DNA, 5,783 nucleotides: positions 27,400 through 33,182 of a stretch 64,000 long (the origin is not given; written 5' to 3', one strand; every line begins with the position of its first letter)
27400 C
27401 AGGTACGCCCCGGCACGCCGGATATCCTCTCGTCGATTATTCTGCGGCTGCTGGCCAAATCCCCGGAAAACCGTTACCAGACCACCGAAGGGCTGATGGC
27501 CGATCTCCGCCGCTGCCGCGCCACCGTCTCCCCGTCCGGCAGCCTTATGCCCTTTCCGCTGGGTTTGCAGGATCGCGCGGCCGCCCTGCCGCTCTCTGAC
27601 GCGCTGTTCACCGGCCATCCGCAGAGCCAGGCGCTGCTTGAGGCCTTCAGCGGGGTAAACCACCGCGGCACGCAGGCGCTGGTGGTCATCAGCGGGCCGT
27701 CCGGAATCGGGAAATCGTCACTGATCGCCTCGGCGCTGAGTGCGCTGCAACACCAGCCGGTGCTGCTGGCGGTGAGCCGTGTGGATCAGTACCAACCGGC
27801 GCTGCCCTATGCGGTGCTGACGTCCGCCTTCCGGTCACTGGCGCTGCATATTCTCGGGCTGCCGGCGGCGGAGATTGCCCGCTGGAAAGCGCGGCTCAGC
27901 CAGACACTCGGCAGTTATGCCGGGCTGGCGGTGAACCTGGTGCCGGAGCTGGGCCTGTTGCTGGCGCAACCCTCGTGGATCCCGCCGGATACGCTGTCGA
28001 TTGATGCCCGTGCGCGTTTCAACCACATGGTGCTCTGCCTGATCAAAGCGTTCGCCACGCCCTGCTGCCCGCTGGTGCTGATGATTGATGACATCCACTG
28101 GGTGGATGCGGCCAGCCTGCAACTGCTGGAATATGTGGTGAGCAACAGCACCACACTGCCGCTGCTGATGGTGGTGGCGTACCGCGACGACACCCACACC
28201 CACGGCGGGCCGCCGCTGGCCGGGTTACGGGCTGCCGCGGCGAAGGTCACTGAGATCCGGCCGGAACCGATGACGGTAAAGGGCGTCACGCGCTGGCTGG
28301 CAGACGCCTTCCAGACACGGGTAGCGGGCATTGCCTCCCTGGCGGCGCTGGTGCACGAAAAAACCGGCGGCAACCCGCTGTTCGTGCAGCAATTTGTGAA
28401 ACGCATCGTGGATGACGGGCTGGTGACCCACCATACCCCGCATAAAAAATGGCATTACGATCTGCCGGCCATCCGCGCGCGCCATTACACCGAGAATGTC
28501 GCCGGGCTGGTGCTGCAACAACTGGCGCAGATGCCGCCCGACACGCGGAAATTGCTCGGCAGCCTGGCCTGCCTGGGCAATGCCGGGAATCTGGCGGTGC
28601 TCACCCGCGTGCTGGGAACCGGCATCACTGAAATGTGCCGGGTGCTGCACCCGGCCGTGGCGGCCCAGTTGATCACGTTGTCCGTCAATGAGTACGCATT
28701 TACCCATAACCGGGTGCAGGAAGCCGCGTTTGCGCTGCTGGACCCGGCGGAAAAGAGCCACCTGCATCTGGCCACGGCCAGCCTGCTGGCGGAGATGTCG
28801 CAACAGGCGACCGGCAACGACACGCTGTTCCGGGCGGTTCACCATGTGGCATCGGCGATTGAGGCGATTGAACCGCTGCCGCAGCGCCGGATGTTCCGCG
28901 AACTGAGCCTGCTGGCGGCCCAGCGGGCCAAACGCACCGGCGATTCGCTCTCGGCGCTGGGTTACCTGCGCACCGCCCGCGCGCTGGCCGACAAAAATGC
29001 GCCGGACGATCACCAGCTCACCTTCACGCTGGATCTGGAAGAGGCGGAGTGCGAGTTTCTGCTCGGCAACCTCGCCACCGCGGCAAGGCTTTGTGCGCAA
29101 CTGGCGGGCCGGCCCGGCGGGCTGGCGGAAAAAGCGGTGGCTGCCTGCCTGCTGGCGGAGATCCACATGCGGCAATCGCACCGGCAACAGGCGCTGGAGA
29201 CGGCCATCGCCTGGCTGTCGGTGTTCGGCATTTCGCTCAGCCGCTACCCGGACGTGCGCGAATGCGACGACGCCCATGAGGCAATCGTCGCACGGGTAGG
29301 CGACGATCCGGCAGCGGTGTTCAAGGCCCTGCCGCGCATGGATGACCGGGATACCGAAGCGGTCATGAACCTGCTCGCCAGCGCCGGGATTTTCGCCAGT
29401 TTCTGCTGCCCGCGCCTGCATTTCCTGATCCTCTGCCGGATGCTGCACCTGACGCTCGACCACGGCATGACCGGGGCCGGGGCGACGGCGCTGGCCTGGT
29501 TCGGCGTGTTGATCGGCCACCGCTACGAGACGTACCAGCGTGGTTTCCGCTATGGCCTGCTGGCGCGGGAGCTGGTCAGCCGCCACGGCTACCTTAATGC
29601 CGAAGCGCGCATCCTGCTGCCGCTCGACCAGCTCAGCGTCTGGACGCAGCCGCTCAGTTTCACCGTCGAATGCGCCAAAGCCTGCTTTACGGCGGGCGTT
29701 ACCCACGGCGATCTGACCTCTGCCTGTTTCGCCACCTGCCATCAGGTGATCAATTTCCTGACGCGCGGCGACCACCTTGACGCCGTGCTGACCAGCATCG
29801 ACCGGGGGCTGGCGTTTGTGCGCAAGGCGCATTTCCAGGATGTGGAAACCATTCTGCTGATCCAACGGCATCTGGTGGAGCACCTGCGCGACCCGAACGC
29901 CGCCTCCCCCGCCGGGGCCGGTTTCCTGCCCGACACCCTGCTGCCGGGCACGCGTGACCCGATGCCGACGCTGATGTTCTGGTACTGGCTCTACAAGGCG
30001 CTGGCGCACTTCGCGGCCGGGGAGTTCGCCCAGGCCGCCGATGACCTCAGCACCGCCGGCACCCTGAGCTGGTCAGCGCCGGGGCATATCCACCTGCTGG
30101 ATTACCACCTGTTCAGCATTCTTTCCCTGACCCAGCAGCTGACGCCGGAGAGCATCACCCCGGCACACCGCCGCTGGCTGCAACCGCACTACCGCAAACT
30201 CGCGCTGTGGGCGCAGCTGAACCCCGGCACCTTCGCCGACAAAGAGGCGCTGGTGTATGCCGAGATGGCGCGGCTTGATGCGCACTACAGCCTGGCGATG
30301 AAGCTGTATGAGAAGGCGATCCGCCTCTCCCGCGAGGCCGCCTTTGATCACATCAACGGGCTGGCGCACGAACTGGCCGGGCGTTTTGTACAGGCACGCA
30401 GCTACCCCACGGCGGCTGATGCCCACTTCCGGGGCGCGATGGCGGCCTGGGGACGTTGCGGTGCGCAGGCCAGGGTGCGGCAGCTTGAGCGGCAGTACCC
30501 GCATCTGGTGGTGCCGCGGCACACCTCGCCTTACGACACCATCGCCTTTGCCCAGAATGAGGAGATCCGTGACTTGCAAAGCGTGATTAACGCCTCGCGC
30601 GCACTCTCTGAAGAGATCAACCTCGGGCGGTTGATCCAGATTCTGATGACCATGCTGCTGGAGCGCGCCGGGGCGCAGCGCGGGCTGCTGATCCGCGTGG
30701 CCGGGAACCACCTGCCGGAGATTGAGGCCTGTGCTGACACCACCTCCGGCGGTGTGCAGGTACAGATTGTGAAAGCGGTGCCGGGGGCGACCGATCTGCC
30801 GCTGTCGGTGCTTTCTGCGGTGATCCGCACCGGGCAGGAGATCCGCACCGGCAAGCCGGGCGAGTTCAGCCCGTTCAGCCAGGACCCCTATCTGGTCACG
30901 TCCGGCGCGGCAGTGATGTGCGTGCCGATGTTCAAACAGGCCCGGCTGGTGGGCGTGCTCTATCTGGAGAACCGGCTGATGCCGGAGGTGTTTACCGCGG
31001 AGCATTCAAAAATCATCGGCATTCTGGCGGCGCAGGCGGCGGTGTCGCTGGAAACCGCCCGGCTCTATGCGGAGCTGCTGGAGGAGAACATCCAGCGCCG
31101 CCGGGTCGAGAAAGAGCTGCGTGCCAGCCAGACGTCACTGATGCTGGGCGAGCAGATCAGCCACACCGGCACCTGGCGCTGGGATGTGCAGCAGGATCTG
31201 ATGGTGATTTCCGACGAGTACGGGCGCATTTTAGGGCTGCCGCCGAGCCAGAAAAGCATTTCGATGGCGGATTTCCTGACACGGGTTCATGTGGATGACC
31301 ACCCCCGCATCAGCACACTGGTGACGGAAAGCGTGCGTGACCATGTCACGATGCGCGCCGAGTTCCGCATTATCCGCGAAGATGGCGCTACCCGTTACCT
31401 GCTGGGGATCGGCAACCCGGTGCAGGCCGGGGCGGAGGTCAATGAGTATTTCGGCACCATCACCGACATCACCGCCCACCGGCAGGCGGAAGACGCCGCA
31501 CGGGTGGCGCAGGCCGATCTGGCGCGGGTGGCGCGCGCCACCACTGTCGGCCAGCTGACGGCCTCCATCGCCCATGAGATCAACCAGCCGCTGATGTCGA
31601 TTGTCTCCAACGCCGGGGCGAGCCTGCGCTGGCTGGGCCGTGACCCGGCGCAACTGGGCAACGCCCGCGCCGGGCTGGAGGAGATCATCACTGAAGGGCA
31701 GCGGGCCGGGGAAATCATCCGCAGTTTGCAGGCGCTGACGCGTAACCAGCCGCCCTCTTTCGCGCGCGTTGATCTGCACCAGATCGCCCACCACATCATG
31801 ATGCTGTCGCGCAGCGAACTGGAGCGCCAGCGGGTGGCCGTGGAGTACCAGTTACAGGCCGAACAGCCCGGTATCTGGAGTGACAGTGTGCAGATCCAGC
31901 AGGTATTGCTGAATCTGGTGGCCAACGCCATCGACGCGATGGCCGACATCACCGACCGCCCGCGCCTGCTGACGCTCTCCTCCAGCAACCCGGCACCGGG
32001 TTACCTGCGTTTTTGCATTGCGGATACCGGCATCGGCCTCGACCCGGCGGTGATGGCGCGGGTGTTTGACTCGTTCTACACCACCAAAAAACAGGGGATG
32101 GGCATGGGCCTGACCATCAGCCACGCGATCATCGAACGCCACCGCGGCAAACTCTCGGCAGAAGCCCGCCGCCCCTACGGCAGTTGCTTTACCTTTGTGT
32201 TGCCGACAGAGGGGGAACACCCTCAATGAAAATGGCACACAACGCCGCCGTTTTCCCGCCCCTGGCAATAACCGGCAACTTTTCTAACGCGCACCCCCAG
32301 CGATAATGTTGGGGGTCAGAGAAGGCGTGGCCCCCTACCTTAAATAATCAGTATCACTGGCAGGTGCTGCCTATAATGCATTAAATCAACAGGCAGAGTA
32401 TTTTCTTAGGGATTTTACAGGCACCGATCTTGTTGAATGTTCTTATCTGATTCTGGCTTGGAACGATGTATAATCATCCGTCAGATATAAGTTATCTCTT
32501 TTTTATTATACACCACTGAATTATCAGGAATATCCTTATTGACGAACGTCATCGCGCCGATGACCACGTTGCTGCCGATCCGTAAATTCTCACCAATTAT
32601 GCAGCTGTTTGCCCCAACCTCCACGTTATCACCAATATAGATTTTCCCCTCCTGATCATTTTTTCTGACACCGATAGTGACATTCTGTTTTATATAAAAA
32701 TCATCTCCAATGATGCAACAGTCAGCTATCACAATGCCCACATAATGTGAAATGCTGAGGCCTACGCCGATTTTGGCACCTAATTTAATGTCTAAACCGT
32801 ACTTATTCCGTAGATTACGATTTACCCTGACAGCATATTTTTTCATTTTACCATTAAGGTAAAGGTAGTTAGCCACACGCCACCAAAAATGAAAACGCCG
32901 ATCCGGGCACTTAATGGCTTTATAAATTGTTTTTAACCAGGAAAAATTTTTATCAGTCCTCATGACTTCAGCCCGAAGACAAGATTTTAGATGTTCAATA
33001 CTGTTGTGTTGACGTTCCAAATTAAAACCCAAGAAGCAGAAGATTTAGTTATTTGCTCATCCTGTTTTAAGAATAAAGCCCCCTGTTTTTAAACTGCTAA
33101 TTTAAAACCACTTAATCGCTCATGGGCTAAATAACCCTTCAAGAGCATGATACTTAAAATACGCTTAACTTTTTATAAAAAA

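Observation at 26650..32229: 1859-aa kinase-like / STAND-ATPase / GAF / PAS / histidine-kinase protein whose Ser/Thr-kinase domain looks catalytically degenerate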

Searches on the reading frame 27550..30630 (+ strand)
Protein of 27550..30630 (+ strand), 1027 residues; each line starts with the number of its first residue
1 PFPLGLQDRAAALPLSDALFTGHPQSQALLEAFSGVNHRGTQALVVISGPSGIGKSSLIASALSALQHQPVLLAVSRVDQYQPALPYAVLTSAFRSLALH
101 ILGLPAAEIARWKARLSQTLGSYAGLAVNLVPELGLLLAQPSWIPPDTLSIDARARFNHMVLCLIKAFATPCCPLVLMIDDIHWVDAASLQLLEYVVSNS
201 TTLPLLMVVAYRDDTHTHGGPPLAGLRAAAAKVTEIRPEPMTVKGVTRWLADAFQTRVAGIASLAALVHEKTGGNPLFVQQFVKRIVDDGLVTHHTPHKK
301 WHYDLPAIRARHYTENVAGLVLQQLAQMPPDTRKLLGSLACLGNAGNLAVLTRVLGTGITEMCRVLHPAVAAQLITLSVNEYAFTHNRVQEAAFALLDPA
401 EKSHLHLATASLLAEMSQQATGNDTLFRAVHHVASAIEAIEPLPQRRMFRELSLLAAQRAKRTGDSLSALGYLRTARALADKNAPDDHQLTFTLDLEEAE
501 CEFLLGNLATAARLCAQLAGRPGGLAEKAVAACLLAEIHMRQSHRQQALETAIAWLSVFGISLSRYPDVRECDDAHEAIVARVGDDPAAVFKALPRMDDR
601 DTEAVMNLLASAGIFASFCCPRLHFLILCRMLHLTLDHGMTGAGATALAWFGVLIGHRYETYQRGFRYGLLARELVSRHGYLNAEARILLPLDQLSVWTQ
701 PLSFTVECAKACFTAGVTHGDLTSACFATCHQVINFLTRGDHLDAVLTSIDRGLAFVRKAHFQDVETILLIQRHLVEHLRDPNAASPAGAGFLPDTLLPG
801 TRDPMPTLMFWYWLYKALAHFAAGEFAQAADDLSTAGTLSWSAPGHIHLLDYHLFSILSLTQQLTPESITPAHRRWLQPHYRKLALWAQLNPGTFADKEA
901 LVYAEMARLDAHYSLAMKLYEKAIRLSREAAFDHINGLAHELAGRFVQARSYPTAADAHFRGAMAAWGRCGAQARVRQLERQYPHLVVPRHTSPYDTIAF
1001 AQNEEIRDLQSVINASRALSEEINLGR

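Call 42: search_protein_families(library=pfam, proteins=[window:28150-30630:+], max_evalue=0.1)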
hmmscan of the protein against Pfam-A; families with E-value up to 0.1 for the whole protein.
window:28150-30630:+ (827 aa): 1 family
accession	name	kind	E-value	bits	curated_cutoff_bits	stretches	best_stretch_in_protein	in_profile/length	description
PF25503.1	TPR_CHK1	-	0.019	14.7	27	1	638-730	90-185/245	CHK1-like, TPR repeats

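Call 46: search_solved_structures(query=window:27550-30630:+, max_evalue=1)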
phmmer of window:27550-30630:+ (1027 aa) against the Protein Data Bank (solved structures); distinct sequences matched with E-value up to 1: 1.
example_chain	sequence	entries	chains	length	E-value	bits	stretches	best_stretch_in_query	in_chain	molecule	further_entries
9qc6_K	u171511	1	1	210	0.74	11.3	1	418-527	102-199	Eukaryotic translation initiation factor 2 subunit 1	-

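Call 72: predict_structure(alignment_id=A3)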
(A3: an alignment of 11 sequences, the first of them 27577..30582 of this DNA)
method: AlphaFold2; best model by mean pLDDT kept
length: 1002 residues; sequences in the alignment: 11
mean_pLDDT: 77.3   pTM: 0.57
mean pLDDT of the five models: 77.3, 75.6, 72.8, 71.7, 69.1
residues with pLDDT >= 90: 156; 70-90: 617; 50-70: 135; < 50: 94
segments of 3 or more residues with pLDDT < 50: 1-9, 72-76, 138-140, 207-211, 242-252, 287-291, 305-307, 673-680, 682-691, 840-843, 845-849, 980-1002
pLDDT, mean of each block of 10 residues (from residue 1): 38 79 89 90 81 82 79 54 82 80 89 85 83 60 72 90 86 79 89 90 59 76 87 59 43 59 64 73 58 63 55 76 89 83 83 89 82 81 85 89 86 80 89 85 91 82 91 70 89 87 91 84 90 85 90 88 94 89 89 88 85 91 94 85 81 76 78 51 43 60 67 75 74 76 86 84 82 58 73 71 84 80 84 63 47 62 77 81 79 87 89 90 80 89 87 87 77 76 31 32 36
secondary structure, 60 per line:
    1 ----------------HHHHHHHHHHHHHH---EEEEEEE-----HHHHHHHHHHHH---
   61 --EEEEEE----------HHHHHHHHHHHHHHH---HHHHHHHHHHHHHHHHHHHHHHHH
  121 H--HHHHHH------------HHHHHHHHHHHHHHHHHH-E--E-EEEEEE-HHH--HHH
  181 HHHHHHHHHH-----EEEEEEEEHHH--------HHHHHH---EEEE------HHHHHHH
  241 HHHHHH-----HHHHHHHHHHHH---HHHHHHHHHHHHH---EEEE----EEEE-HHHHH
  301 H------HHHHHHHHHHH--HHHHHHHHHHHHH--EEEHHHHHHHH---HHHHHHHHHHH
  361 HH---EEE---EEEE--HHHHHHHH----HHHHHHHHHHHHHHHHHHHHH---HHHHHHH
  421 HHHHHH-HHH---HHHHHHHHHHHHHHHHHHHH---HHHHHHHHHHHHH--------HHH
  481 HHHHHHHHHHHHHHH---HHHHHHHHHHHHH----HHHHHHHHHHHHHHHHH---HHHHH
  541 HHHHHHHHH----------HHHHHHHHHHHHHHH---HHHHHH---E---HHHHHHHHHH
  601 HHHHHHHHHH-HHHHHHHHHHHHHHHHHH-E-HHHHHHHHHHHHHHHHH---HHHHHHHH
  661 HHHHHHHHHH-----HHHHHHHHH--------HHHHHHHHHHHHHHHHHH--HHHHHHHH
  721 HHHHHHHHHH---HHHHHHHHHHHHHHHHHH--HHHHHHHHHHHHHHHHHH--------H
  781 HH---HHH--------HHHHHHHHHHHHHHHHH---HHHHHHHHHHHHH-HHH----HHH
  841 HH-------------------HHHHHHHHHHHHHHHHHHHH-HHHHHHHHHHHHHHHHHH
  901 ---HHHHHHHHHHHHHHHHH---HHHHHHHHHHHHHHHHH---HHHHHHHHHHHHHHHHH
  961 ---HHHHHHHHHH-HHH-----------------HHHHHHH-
elements in order (helices of 4 or more, strands of 3 or more residues): H17-30 E34-40 H46-57 E63-68 H79-93 H97-121 H124-129 H142-159 E166-171 H178-190 E196-203 H215-220 E224-227 H234-246 H252-263 H267-279 E283-286 E291-294 H296-301 H308-318 H321-333 E336-338 H339-346 H350-362 E366-368 E372-375 H378-385 H390-410 H414-426 H434-453 H457-469 H478-495 H499-511 H516-532 H536-549 H560-574 H578-583 H591-610 H612-629 H633-649 H653-670 H676-684 H693-710 H713-730 H734-751 H754-771 H797-813 H817-829 H838-842 H862-881 H883-900 H904-920 H924-940 H944-960 H964-973 H995-1001

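Call 74: fold_search(model_id=the predicted structure, library=pdb)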
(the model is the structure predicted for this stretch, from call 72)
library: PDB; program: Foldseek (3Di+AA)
matches with E <= 10: 1477; with E <= 0.001: 32
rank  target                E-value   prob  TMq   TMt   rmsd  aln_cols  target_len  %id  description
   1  6mfv_A                6.5e-09  1.00  0.23  0.31  21.6       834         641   13  Crystal structure of the Signal Transduction ATPase with Numerous Domains (STAND) protein with a tetratricopeptide rep (released 2019-02-20)
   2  7t7t_A                2.3e-05  1.00  0.23  0.43  20.8       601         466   11  Structure of TSK/BRU1 bound to histone H3.1 (released 2022-03-30)
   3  8bbg_D                3.3e-05  0.99  0.12  0.10  38.4      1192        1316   12  Structure of the IFT-A complex; anterograde IFT-A train model (released 2022-12-21)
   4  8bob_C                4.3e-05  1.00  0.13  0.29  20.2       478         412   19  Structural basis for negative regulation of the maltose system (released 2023-10-18)
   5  3shf                  4.3e-05  1.00  0.15  0.13  21.2       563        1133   13  Crystal structure of the R265S mutant of full-length murine Apaf-1 (released 2011-08-24)
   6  6bq1_B                6.5e-05  1.00  0.17  0.21  34.9      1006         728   13  Human PI4KIIIa lipid kinase complex (released 2017-12-13)
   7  8fgw_D                1.2e-04  1.00  0.17  0.14  33.2      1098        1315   12  Human IFT-A complex structures provide molecular insights into ciliary transport (released 2023-02-22)
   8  5dse_C                1.5e-04  1.00  0.18  0.23  26.0       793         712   14  Crystal Structure of the TTC7B/Hyccin Complex (released 2015-12-02)
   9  4a1s_B                3.1e-04  1.00  0.15  0.37  15.2       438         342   12  Crystallographic structure of the Pins:Insc complex (released 2012-03-28)
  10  4a1s_A                3.2e-04  1.00  0.16  0.37  15.4       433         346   13  Crystallographic structure of the Pins:Insc complex (released 2012-03-28)
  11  9a0j_G                3.6e-04  1.00  0.16  0.22  21.9       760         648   13  Deep learning enables the atomic structure determination of the Fanconi Anemia core complex from cryoEM (released 2020-09-15)
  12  3sf4_A                3.7e-04  1.00  0.15  0.37  16.6       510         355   11  Crystal structure of the complex between the conserved cell polarity proteins Inscuteable and LGN (released 2011-11-23)
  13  6hc2_E                4.2e-04  1.00  0.16  0.36  17.2       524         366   12  Crystal structure of NuMA/LGN hetero-hexamers (released 2019-05-29)
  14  9hn5_A                5.6e-04  1.00  0.22  0.17  30.1      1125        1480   12  Cryo-EM structure of human separase bound to phosphorylated SCC1 (100-320 aa) (released 2025-09-03)
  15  6hc2_C                5.9e-04  1.00  0.13  0.29  19.5       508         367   11  Crystal structure of NuMA/LGN hetero-hexamers (released 2019-05-29)
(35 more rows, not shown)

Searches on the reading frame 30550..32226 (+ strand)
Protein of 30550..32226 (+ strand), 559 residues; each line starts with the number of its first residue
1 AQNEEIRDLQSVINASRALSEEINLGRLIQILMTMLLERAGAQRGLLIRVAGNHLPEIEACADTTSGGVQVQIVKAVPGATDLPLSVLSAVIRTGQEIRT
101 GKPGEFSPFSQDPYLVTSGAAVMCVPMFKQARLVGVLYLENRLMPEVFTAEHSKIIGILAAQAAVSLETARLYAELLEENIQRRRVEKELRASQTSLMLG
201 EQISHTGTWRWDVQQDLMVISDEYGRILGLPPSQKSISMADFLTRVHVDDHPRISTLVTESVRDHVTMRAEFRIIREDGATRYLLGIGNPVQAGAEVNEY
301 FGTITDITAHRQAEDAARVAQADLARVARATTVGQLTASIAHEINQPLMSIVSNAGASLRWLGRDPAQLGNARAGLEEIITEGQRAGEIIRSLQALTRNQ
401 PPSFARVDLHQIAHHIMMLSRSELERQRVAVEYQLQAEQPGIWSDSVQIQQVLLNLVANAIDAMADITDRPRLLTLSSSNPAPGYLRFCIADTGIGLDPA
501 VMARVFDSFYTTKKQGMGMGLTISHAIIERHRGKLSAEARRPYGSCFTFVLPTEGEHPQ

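Call 82: search_solved_structures(query=window:30550-32226:+, max_evalue=0.00001)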
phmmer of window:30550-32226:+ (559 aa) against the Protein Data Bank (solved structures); distinct sequences matched with E-value up to 0.00001: 35.
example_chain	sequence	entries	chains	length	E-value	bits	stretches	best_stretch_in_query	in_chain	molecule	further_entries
8a3u_A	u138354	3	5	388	2.5e-40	142.1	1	249-556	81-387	Putative Sensory box protein,Sensor protein FixL | Putative Sensory box protein,Putative Sensory box protein,Sensor protein FixL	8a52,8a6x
8a7f_A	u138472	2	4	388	4.8e-40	141.1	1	249-556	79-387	Putative Sensory box protein,Sensor protein FixL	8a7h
4gcz_A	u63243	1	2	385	2.1e-38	135.7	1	290-556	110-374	Blue-light photoreceptor, Sensor protein fixL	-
9jfj_A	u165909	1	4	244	1.9e-24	89.6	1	319-553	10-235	Sensor histidine kinase ZraS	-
5idj_A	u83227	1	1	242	5.2e-18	68.4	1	327-553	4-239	Histidine kinase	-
3a0r_A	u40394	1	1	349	6.8e-18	68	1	325-554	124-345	Sensor protein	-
8vc9_A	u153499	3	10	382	6.1e-16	61.6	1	319-540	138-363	Leptospira virulence regulator B (LvrB) | histidine kinase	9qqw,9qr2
9p6i_A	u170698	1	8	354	1.5e-15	60.3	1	317-555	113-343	histidine kinase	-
8f71_A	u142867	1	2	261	1e-13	54.2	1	339-559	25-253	Histidine kinase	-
9qq6_A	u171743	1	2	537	2.1e-13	53.3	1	301-542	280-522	histidine kinase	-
3a0t_A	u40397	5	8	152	4.1e-13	52.3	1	404-554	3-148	Sensor protein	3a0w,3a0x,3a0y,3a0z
5uht_A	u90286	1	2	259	2.3e-11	46.5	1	326-553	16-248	Sensor histidine kinase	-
6azr_A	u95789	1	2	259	2.3e-11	46.5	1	326-553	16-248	Sensor histidine kinase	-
3dge_A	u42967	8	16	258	2.3e-11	46.5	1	326-553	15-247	Sensor protein | Histidine kinase | Sensor histidine kinase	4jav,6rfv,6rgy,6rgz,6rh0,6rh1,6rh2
2c2a_A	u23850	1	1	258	2.3e-11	46.5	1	326-553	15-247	SENSOR HISTIDINE KINASE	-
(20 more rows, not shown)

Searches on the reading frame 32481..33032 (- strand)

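Call 42: search_protein_families(library=pfam, proteins=[window:32481-33032:-], max_evalue=0.1)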
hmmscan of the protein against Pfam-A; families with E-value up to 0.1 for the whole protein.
window:32481-33032:- (183 aa): 4 families
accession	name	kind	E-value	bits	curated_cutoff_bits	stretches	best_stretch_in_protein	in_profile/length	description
PF00132.30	Hexapep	-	4.4e-07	29.8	27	1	131-165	2-35/36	Bacterial transferase hexapeptide (six repeats)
PF25247.1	LbH_GLGC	-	3.2e-05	24.3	27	1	98-174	42-115/135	GLGC left-handed parallel beta-helix domain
PF25084.1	LbH_EIF2B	-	0.0032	17.9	54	1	113-174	5-70/105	EIF2B subunit epsilon LbH domain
PF14602.12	Hexapep_2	-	0.031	14.4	27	1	131-160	2-28/34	Hexapeptide repeat of succinyl-transferase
